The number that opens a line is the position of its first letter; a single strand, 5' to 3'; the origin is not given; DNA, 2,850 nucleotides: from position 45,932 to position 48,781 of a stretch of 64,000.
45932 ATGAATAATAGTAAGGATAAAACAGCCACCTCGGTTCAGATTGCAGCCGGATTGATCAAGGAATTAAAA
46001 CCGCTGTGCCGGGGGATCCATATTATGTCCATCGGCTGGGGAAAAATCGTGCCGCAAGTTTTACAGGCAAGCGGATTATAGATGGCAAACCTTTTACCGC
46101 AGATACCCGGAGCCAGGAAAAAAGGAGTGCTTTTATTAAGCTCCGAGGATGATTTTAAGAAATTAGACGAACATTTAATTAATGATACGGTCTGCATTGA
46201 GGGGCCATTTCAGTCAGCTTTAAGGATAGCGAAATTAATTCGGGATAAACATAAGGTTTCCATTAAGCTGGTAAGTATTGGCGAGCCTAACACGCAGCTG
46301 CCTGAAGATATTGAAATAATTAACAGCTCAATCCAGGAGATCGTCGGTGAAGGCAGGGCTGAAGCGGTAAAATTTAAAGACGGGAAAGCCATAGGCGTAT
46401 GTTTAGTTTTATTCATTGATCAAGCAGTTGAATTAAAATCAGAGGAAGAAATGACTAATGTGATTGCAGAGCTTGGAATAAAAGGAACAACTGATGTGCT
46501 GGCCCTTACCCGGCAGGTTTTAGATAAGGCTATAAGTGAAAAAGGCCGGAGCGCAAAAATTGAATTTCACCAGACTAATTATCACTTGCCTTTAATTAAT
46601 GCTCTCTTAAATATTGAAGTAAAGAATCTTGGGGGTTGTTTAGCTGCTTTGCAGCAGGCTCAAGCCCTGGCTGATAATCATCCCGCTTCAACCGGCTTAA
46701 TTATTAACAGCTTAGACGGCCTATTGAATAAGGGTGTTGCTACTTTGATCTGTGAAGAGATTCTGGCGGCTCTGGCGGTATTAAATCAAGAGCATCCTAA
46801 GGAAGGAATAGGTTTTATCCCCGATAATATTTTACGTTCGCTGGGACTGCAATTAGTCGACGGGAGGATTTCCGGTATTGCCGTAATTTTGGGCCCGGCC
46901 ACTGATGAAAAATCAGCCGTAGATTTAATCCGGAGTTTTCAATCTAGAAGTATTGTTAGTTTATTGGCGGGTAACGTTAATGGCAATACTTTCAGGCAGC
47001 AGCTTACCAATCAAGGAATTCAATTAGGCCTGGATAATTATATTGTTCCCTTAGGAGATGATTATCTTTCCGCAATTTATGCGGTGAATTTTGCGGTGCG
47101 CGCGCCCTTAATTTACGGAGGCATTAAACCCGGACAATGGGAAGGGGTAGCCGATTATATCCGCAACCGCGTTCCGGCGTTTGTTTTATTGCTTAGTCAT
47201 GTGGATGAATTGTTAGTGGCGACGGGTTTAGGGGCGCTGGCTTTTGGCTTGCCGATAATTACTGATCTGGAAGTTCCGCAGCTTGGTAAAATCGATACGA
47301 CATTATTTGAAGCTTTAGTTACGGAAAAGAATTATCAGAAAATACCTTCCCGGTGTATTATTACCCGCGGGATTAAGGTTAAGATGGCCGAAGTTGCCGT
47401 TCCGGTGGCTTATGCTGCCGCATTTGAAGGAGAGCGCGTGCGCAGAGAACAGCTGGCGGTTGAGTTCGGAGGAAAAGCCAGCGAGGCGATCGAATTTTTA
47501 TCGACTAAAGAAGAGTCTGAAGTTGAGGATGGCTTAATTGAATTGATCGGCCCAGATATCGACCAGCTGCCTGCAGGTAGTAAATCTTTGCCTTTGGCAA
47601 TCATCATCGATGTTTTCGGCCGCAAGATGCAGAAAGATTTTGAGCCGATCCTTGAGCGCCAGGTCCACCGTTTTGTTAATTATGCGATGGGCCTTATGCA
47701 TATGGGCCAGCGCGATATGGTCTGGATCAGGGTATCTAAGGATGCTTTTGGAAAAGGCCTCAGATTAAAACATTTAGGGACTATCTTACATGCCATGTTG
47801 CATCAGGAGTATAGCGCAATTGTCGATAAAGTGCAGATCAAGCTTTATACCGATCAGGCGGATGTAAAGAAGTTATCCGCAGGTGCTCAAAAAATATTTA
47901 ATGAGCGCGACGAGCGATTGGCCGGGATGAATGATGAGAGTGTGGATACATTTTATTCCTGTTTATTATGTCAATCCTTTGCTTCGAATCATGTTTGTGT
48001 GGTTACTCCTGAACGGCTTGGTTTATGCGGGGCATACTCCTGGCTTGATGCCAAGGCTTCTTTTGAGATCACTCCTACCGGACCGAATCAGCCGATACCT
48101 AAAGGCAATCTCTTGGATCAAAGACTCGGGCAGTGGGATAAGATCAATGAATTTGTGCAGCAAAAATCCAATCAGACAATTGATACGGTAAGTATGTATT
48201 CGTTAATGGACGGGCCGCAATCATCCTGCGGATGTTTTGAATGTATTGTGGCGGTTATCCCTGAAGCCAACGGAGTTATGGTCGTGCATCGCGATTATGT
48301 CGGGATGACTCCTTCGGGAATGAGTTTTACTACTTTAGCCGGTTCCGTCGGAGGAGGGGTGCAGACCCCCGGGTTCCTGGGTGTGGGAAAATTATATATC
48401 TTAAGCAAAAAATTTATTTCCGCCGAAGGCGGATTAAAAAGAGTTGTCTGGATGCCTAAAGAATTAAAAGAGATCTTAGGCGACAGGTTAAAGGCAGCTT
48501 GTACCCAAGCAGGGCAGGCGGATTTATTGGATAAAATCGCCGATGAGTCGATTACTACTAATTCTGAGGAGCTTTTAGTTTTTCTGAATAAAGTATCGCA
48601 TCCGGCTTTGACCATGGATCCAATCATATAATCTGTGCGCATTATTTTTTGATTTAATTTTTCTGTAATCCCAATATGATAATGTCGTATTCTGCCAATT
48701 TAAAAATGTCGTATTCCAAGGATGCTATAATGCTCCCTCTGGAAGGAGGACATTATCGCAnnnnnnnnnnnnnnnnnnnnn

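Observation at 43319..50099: Wood-Ljungdahl methyl-branch and acsB cluster terminated by an IS element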

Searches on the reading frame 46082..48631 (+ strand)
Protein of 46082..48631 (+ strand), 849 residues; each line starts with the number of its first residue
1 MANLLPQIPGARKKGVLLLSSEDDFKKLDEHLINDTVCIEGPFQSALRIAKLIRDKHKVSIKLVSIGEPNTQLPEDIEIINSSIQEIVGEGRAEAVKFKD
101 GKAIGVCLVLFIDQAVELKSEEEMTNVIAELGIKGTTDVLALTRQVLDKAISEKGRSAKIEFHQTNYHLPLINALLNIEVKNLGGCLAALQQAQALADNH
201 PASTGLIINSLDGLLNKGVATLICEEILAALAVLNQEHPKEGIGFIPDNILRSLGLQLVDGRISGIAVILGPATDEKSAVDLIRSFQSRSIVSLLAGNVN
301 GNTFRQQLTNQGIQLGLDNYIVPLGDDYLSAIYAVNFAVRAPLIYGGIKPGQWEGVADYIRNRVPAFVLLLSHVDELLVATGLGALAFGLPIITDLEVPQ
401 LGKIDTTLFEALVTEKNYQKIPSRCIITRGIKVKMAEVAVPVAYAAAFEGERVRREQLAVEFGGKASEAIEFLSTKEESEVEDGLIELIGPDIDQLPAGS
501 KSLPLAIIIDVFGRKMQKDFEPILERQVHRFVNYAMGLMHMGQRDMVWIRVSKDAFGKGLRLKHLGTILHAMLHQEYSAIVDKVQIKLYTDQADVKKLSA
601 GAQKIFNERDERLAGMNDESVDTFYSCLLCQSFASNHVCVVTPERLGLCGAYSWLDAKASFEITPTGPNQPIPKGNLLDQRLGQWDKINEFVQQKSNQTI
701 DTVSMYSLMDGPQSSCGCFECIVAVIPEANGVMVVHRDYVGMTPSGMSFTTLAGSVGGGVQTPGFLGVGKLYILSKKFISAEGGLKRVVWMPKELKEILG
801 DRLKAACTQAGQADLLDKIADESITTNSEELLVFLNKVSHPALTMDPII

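Call 3: search_protein_families(library=pfam, proteins=[window:46082-48631:+])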
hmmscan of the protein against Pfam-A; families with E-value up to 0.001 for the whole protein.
window:46082-48631:+ (849 aa): 3 families
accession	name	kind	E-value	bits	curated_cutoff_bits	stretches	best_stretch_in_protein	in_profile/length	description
PF19436.4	ACS_CODH_B_C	-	1.1e-119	398.9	25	1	606-849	1-245/245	ACS/CODH beta subunit C-terminal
PF03598.20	CdhC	-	3.2e-64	215.9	24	1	440-595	1-155/155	CO dehydrogenase/acetyl-CoA synthase complex beta subunit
PF18537.6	CODH_A_N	-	1.2e-15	57.7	32.2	1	145-231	2-80/83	Carbon monoxide dehydrogenase subunit alpha N-terminal domain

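Call 4: search_protein_families(library=ncbifam, proteins=[window:46082-48631:+])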
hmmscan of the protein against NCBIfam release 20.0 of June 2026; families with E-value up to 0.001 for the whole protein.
window:46082-48631:+ (849 aa): 4 families
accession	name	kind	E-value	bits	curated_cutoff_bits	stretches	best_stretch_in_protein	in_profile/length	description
NF040764.1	CODH_ACS_al_bet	equivalog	5.7e-292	970.2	800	1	133-849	1-705/705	acetyl-CoA decarbonylase/synthase complex subunit alpha/beta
NF007078.0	PRK09529.1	subfamily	6.7e-288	956.7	809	1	126-849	3-710/710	bifunctional acetyl-CoA decarbonylase/synthase complex subunit alpha/beta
NF003379.0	PRK04456.1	domain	1.7e-138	462.2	372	1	439-843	4-399/464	acetyl-CoA decarbonylase/synthase complex subunit beta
TIGR00316.1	cdhC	equivalog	1.5e-131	439.4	355.95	1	439-843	4-396/460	CO dehydrogenase/CO-methylating acetyl-CoA synthase complex subunit beta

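Call 6: find_encoding_contigs(protein=window:46082-48631:+, flank=10000, max_places=10)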
Protein window:46082-48631:+ (849 aa): 3 contigs read that carry it; 3 places shown.
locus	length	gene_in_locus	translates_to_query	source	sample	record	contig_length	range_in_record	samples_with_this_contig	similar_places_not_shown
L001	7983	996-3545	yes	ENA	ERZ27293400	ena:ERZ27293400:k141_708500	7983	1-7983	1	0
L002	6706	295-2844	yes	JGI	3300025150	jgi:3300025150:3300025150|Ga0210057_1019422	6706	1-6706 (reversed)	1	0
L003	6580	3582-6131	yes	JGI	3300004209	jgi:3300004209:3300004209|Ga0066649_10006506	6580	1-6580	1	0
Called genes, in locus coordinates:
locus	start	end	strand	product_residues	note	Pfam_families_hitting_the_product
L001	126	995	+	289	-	PF02219:MTHFR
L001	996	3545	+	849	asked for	PF18537:CODH_A_N, PF03598:CdhC, PF19436:ACS_CODH_B_C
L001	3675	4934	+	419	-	-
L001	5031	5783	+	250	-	PF13424:TPR_12 (weak), PF13432:TPR_16 (weak), PF13414:TPR_11, PF14559:TPR_19, PF13431:TPR_17 (weak), PF00515:TPR_1, PF07719:TPR_2 (weak), PF13181:TPR_8, +5 more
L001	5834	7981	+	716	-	?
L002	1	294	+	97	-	?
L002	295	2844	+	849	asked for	PF18537:CODH_A_N, PF03598:CdhC, PF19436:ACS_CODH_B_C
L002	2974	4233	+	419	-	-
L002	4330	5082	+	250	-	PF13424:TPR_12 (weak), PF13432:TPR_16 (weak), PF13414:TPR_11, PF14559:TPR_19, PF13431:TPR_17 (weak), PF00515:TPR_1, PF07719:TPR_2 (weak), PF13181:TPR_8, +5 more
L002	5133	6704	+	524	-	?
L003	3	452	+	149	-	?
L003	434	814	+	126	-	PF02021:UPF0102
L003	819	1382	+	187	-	PF04961:FTCD_C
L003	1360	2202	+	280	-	PF00763:THF_DHG_CYH, PF02882:THF_DHG_CYH_C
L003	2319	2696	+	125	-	-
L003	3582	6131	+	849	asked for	PF18537:CODH_A_N, PF03598:CdhC, PF19436:ACS_CODH_B_C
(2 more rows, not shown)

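Call 7: find_homologous_proteins(query=window:46082-48631:+, max_evalue=1e-50)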
Query window:46082-48631:+ (849 aa): 985 proteins with E <= 1e-50 among 8000 candidates; the best 120 are listed.
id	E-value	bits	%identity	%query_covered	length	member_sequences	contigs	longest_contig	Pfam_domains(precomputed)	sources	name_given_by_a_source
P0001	0.0e+0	1696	89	100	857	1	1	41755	PF18537.7,PF19436.5,PF03598.21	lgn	-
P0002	0.0e+0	1678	87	100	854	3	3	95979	PF18537.7,PF19436.5,PF03598.21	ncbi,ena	-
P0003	0.0e+0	1673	88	100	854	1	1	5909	PF18537.7,PF19436.5,PF03598.21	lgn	-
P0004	0.0e+0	1608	84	100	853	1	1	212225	PF18537.7,PF19436.5,PF03598.21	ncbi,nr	ncbi:MAG: acetyl-CoA decarbonylase/synthase complex subunit alpha/beta [Candidatus Omnitrophica bact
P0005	0.0e+0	1598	83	100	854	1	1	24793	PF18537.7,PF19436.5,PF03598.21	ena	-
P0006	0.0e+0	1579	82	100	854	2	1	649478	PF18537.7,PF19436.5,PF03598.21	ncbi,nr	ncbi:MAG: acetyl-CoA decarbonylase/synthase complex subunit alpha/beta [Candidatus Omnitrophica bact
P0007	0.0e+0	1577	83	100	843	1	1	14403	PF18537.7,PF19436.5,PF03598.21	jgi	-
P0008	0.0e+0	1576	81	100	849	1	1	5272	PF18537.7,PF19436.5,PF03598.21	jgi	-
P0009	0.0e+0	1576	82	100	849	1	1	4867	PF18537.7,PF19436.5,PF03598.21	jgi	-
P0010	0.0e+0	1573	82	100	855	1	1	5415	PF18537.7,PF19436.5,PF03598.21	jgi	-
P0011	0.0e+0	1572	82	100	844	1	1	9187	PF18537.7,PF19436.5,PF03598.21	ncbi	-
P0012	0.0e+0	1572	82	100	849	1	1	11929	PF18537.7,PF19436.5,PF03598.21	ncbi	-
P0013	0.0e+0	1560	81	100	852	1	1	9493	PF18537.7,PF19436.5,PF03598.21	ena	-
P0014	0.0e+0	1558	81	100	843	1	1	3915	PF18537.7,PF19436.5,PF03598.21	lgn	-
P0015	0.0e+0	1557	81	100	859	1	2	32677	PF18537.7,PF19436.5,PF03598.21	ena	-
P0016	0.0e+0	1556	80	100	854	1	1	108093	PF18537.7,PF19436.5,PF03598.21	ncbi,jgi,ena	ncbi:MAG: acetyl-CoA decarbonylase/synthase complex subunit alpha/beta [Candidatus Omnitrophota bact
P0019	0.0e+0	1551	80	100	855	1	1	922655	PF18537.7,PF19436.5,PF03598.21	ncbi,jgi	ncbi:MAG: acetyl-CoA decarbonylase/synthase complex subunit alpha/beta [Candidatus Omnitrophota bact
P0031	0.0e+0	1538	80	100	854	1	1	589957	PF18537.7,PF19436.5,PF03598.21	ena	-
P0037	0.0e+0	1529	79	100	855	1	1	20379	PF18537.7,PF19436.5,PF03598.21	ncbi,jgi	ncbi:MAG: acetyl-CoA decarbonylase/synthase complex subunit alpha/beta [Candidatus Omnitrophota bact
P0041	0.0e+0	1524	79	100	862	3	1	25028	PF18537.7,PF19436.5,PF03598.21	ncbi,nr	ncbi:MAG: acetyl-CoA decarbonylase/synthase complex subunit alpha/beta [Candidatus Omnitrophota bact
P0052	0.0e+0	1511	79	100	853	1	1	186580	PF18537.7,PF19436.5,PF03598.21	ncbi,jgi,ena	ncbi:MAG: acetyl-CoA decarbonylase/synthase complex subunit alpha/beta [Candidatus Omnitrophota bact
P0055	0.0e+0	1508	79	100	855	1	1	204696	PF18537.7,PF19436.5,PF03598.21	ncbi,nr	ncbi:MAG: acetyl-CoA decarbonylase/synthase complex subunit alpha/beta [Candidatus Omnitrophica bact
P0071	0.0e+0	1495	77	100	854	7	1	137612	PF18537.7,PF19436.5,PF03598.21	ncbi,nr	ncbi:MAG TPA: acetyl-CoA decarbonylase/synthase complex subunit alpha/beta [Candidatus Omnitrophota 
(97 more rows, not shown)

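Call 8: find_encoding_contigs(protein=P0002, flank=10000, max_places=3)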
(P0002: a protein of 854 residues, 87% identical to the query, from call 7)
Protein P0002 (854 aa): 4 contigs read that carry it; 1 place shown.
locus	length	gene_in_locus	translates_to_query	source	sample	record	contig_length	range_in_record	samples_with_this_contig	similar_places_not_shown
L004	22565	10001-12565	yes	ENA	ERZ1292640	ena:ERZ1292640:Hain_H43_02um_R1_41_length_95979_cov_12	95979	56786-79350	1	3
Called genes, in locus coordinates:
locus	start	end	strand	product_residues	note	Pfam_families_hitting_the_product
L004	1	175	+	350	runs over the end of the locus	PF05496:RuvB_N, PF07728:AAA_5 (faint), PF00004:AAA, PF17864:AAA_lid_4, PF05491:WHD_RuvB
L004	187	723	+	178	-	PF02677:QueH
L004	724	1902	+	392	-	PF02638:GHL10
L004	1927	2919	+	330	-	PF02547:Queuosine_synth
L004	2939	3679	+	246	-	PF01135:PCMT, PF13489:Methyltransf_23, PF01209:Ubie_methyltran, PF06325:PrmA, PF13847:Methyltransf_31, PF08241:Methyltransf_11, PF08242:Methyltransf_12, PF13649:Methyltransf_25, +2 more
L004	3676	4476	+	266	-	PF01048:PNP_UDP_1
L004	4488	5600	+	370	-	PF01702:TGT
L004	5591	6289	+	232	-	PF01746:tRNA_m1G_MT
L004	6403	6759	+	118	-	PF01245:Ribosomal_L19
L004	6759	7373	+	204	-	PF01351:RNase_HII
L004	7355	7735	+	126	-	PF13635:DUF4143 (weak), PF08378:NERD (weak), PF02021:UPF0102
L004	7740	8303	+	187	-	PF04961:FTCD_C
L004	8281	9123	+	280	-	PF00763:THF_DHG_CYH, PF02882:THF_DHG_CYH_C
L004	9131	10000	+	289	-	PF02219:MTHFR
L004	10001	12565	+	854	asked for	PF18537:CODH_A_N, PF03598:CdhC, PF19436:ACS_CODH_B_C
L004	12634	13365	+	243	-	PF13424:TPR_12 (faint), PF07719:TPR_2 (faint), PF13176:TPR_7 (faint), PF13414:TPR_11, PF10373:EST1_DNA_bind (weak), PF13431:TPR_17 (weak), PF00515:TPR_1 (weak), PF13431:TPR_17 (weak), +4 more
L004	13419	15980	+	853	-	PF02739:5_3_exonuc_N, PF01367:5_3_exonuc, PF22619:DNA_polI_exo1, PF00476:DNA_pol_A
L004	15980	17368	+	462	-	PF08323:Glyco_transf_5, PF00534:Glycos_transf_1, PF13692:Glyco_trans_1_4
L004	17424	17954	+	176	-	PF01121:CoaE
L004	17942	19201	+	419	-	PF07498:Rho_N, PF07497:Rho_RNA_bind, PF00006:ATP-synt_ab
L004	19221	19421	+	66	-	PF01197:Ribosomal_L31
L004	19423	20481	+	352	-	PF03462:PCRF, PF00472:RF-1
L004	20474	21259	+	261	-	PF17827:PrmC_N, PF05175:MTS, PF06325:PrmA, PF08241:Methyltransf_11, PF08242:Methyltransf_12 (weak), PF13649:Methyltransf_25, PF13847:Methyltransf_31, PF07669:Eco57I (weak)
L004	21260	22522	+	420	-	PF00275:EPSP_synthase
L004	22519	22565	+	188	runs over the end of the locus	PF00117:GATase, PF07722:Peptidase_C26 (weak)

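Call 9: find_encoding_contigs(protein=P0001, flank=10000, max_places=3)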
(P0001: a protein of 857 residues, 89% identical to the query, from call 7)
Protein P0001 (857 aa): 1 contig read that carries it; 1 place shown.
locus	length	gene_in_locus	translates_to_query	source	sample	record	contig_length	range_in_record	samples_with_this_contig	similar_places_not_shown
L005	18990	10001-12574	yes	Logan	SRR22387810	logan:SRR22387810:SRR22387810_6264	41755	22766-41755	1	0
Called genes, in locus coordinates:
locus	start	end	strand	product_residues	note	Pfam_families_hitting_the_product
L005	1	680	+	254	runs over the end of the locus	PF02616:SMC_ScpA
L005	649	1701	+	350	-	PF05496:RuvB_N, PF07728:AAA_5 (weak), PF00004:AAA, PF17864:AAA_lid_4, PF05491:WHD_RuvB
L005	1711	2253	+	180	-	PF02677:QueH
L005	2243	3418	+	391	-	PF02638:GHL10, PF13200:DUF4015 (weak)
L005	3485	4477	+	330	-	PF02547:Queuosine_synth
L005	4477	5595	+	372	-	PF01702:TGT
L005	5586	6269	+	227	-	PF01746:tRNA_m1G_MT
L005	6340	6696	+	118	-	PF01245:Ribosomal_L19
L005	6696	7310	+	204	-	PF01351:RNase_HII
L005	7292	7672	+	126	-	PF02021:UPF0102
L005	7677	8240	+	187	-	PF04961:FTCD_C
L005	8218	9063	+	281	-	PF00763:THF_DHG_CYH, PF02882:THF_DHG_CYH_C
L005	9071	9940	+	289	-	PF02219:MTHFR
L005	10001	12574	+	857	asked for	PF18537:CODH_A_N, PF03598:CdhC, PF19436:ACS_CODH_B_C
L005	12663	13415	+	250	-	PF13424:TPR_12 (weak), PF13432:TPR_16 (weak), PF13414:TPR_11, PF14559:TPR_19 (weak), PF13431:TPR_17 (weak), PF00515:TPR_1 (weak), PF07719:TPR_2 (weak), PF13181:TPR_8 (weak), +4 more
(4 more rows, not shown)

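Call 15: find_encoding_contigs(protein=P0019, flank=10000, max_places=2)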
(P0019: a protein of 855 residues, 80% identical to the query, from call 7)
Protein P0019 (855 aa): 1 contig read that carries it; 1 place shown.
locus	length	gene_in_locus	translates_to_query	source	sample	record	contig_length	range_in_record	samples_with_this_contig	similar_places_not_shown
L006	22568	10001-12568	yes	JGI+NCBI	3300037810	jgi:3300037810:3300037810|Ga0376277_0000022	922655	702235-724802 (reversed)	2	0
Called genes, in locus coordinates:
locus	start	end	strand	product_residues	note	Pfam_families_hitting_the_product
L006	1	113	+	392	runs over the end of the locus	PF02638:GHL10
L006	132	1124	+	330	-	PF02547:Queuosine_synth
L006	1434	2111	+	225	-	-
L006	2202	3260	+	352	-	PF14279:HNH_5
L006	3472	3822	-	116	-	PF10543:ORF6N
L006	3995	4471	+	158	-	PF03358:FMN_red (weak), PF12682:Flavodoxin_4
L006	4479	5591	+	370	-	PF01702:TGT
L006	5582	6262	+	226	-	PF01746:tRNA_m1G_MT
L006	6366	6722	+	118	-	PF01245:Ribosomal_L19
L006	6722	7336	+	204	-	PF01351:RNase_HII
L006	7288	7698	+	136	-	PF02021:UPF0102, PF08378:NERD (weak)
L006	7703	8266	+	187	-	PF04961:FTCD_C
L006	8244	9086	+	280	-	PF00763:THF_DHG_CYH, PF02882:THF_DHG_CYH_C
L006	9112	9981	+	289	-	PF02219:MTHFR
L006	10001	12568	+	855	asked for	PF18537:CODH_A_N, PF03598:CdhC, PF19436:ACS_CODH_B_C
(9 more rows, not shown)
